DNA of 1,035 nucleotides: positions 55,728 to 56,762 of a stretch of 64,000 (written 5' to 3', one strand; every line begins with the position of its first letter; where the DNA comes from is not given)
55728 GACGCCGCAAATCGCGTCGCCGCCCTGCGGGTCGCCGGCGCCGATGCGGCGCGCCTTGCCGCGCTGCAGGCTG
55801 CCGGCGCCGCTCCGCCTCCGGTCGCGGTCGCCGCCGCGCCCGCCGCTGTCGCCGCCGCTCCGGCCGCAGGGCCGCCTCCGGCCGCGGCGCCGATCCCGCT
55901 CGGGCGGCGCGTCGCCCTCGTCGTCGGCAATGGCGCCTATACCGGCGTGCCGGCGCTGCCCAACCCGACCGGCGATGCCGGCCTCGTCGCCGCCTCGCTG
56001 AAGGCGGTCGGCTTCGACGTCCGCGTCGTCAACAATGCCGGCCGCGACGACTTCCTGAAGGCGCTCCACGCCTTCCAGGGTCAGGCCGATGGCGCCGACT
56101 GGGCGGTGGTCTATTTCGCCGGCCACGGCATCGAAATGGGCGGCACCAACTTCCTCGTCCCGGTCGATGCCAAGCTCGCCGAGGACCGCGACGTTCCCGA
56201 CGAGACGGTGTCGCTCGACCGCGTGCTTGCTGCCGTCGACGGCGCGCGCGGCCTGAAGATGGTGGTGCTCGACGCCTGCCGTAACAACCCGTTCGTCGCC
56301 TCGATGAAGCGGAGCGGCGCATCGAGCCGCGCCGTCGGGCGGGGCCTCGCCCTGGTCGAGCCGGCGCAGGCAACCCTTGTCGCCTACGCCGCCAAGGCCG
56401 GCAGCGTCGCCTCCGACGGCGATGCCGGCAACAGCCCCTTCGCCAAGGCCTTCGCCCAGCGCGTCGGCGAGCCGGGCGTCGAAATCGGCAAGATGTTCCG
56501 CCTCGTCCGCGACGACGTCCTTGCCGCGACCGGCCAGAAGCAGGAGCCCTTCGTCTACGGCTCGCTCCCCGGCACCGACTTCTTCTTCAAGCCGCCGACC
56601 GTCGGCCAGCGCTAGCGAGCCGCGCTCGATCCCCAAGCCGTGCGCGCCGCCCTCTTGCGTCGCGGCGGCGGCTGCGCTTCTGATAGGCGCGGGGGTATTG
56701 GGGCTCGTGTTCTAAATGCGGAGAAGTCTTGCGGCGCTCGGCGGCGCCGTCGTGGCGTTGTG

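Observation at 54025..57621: Periplasmic TPR-caspase (orthocaspase) with a secreted downstream partner; a stand-alone paralog of its TPR sensor domain lies 42 kb away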

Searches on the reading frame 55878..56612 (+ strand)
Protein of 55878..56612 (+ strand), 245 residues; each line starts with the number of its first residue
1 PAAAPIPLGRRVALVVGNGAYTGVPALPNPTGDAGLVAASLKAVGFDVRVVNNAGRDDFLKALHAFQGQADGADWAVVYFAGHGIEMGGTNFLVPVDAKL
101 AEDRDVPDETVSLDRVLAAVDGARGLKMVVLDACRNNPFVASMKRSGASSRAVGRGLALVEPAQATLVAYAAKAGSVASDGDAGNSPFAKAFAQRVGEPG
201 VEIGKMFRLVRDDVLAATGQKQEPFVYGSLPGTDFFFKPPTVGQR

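Call 12: search_solved_structures(query=window:55878-56612:+, max_evalue=0.01, show_alignments=3)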
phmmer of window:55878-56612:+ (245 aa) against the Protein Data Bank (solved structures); distinct sequences matched with E-value up to 0.01: 10.
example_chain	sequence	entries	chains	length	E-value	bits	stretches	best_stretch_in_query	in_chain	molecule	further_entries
3v4o_A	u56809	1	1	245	7e-08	35.8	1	10-136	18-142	Mucosa-associated lymphoid tissue lymphoma translocation protein 1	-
3v4l_A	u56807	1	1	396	8.6e-08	35.5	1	10-136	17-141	Mucosa-associated lymphoid tissue lymphoma translocation protein 1 homolog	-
3v55_A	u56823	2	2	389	1.5e-07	34.7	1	7-136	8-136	Mucosa-associated lymphoid tissue lymphoma translocation protein 1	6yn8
38go_A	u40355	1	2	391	1.9e-07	34.3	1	7-136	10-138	Mucosa-associated lymphoid tissue lymphoma translocation protein 1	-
8v4x_A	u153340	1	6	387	2e-07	34.3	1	10-136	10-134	Mucosa-associated lymphoid tissue lymphoma translocation protein 1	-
9mkc_A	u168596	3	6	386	2.1e-07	34.2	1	10-136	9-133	Mucosa-associated lymphoid tissue lymphoma translocation protein 1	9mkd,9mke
6f7i_A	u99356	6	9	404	2.2e-07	34.2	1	10-136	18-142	Mucosa-associated lymphoid tissue lymphoma translocation protein 1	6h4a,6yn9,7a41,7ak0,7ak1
4i1p_A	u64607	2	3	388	4.5e-07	33.1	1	11-136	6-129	Mucosa-associated lymphoid tissue lymphoma translocation protein 1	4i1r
7pav_A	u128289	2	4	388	4.5e-07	33.1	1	11-136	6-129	Mucosa-associated lymphoid tissue lymphoma translocation protein 1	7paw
3uo8_B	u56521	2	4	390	4.5e-07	33.1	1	11-136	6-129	Mucosa-associated lymphoid tissue lymphoma translocation protein 1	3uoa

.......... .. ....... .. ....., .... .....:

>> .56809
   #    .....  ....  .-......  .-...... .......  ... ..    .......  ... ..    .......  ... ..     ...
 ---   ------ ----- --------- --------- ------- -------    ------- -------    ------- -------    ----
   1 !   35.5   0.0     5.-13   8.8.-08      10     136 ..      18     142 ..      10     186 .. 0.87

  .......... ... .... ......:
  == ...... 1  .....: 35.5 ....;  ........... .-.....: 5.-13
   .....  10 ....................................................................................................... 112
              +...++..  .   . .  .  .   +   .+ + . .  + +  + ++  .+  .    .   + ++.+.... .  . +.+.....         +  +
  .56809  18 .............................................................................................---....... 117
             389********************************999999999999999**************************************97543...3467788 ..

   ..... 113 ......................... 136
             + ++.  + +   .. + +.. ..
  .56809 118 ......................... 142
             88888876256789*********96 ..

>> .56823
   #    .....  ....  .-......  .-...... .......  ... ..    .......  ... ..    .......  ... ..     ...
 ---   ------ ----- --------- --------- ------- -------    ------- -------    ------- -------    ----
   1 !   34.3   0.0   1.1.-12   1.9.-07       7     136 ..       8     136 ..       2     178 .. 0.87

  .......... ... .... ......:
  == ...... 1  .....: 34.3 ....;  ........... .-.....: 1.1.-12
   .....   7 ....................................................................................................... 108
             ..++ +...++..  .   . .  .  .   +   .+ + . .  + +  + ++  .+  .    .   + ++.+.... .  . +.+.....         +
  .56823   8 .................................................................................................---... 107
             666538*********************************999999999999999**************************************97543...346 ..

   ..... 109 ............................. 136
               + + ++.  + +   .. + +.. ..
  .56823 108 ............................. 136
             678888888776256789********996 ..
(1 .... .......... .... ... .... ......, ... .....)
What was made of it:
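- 55905..56597 (+): Peptidase_C14 (caspase-fold) catalytic domain. Closest solved relatives are MALT1 paracaspase chains, E 7e-8 (call 12).
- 56124..56126 (+): Catalytic His433 (YFAGHG). Aligned to the MALT1 YYAGHG motif (call 12), which holds His415 by my count along the MALT1 sequence.
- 56277..56279 (+): Catalytic Cys484 (LDACRN). The S1 acidic residues are Asp383 (55974..55976), Asp482 (56271..56273) and Asp530 (56415..56417). Aligned to the MALT1 LLDMCRK motif (Cys464, with Asp462 two residues before) and to the Asp of 'PLVD' (Asp365) (call 12; residue numbers are my own count).
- On Peptidase_C14 (caspase fold; MEROPS clan CD, family C14): His433 in YFAGHG and Cys484 in LDACRN align to the MALT1 YYAGHG and LLDMCRK motifs (call 12), which hold His415 and Cys464 by my count.
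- On Metacaspase/paracaspase/orthocaspase branch (basic P1 specificity): Asp383 and Asp482 align to MALT1 Asp365 and Asp462 (call 12).
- Closest known: MALT1 paracaspase. Same: The catalytic His and Cys and two S1 Asp align (call 12).
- Checked: 'YFAGHG' and 'LDACRN' align to the 'YYAGHG' and 'LLDMCRK' motifs of MALT1 (call 12).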

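Call 46: find_related_loci(query=A3, collection=genome_contigs, flank=10000)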
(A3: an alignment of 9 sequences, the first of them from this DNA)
Query A3 (243 aa) in genome_contigs; peptide patterns used: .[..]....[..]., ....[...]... (x = any residue, [..] = any of these).
599 stretches matched a pattern (row limit reached: there are more); 594 encode a relative of the query (tblastn E <= 1e-3); the best 80 are kept; 80 distinct loci.
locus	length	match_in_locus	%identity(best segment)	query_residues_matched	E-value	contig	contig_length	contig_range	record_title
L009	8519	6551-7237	60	8-238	5e-91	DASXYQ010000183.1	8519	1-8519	MAG TPA_asm: Roseiarcus sp. isolate SMAG_U4829 k141_44400, whole genome shotgun sequence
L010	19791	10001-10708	61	2-237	3e-91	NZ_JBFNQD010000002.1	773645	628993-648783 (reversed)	Labrys neptuniae strain LMG 23578 NODE_2_length_773645_cov_109.627360, whole genome shotgun sequence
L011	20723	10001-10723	60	5-240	3e-90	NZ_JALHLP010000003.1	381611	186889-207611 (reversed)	MAG: Bradyrhizobium sp. isolate Bin_23_1 c_000000000118, whole genome shotgun sequence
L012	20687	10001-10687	61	8-235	1e-88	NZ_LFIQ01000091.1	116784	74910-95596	Bradyrhizobium pachyrhizi strain PAC 48 contig_1257, whole genome shotgun sequence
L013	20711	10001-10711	58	5-241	7e-87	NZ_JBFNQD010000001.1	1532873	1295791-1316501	Labrys neptuniae strain LMG 23578 NODE_1_length_1532873_cov_99.353322, whole genome shotgun sequence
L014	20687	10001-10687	57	9-237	1e-82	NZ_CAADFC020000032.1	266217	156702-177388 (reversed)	Bradyrhizobium ivorense strain CI-1B isolate CI-1B, whole genome shotgun sequence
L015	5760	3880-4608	57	7-235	1e-81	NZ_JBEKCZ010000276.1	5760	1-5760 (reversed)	MAG: Bradyrhizobium sp. isolate SPRUCE 171 SPRUCE_171_276, whole genome shotgun sequence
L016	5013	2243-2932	57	9-238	3e-81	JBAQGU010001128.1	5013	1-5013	MAG: Roseiarcus sp. isolate MFD09215_ilm_asm_bin20 k127_66942, whole genome shotgun sequence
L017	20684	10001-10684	56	9-237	1e-79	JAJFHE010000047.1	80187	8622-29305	MAG: Hyphomicrobiales bacterium isolate OFTM97 OFTM97_46, whole genome shotgun sequence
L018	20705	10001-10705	54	7-241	8e-79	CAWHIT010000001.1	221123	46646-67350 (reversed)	MAG: uncultured Alphaproteobacteria bacterium isolate MFD01689.bin.2.24 genome assembly, contig: contig_10153, whole gen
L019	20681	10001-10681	59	7-232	2e-78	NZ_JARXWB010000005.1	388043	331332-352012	Bradyrhizobium sp. BR13661 Ga0498887_05, whole genome shotgun sequence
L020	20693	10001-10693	55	7-235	1e-77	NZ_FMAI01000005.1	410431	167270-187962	Bradyrhizobium shewense strain ERR11, whole genome shotgun sequence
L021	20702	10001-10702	54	6-238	3e-77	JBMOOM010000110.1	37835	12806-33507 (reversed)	MAG: Pseudomonadota bacterium isolate Betzabe_MAG102 MAG102_110, whole genome shotgun sequence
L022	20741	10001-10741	53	1-240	6e-77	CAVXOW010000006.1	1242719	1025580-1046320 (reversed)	MAG: uncultured Alphaproteobacteria bacterium isolate MFD00822.bin.1.199 genome assembly, contig: contig_50259, whole ge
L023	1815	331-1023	57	8-237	1e-79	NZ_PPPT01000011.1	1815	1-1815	Bradyrhizobium guangdongense strain SM32 SM32_contig_11_1, whole genome shotgun sequence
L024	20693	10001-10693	54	8-237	3e-76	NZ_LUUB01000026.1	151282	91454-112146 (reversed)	Bradyrhizobium centrolobii strain BR 10245 contig121, whole genome shotgun sequence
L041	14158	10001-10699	52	1-232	5e-73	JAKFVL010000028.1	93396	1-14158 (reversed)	MAG: Hyphomicrobiales bacterium isolate D3_Bin_17 D3_0000074, whole genome shotgun sequence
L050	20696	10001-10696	53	7-238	1e-72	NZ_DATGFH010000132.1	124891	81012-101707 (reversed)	MAG: Bradyrhizobium sp. isolate SMAG_U9723 k141_1446947, whole genome shotgun sequence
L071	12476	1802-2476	54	8-231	9e-73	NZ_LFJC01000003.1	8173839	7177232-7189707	Bradyrhizobium nitroreducens strain TSA1 Contig01, whole genome shotgun sequence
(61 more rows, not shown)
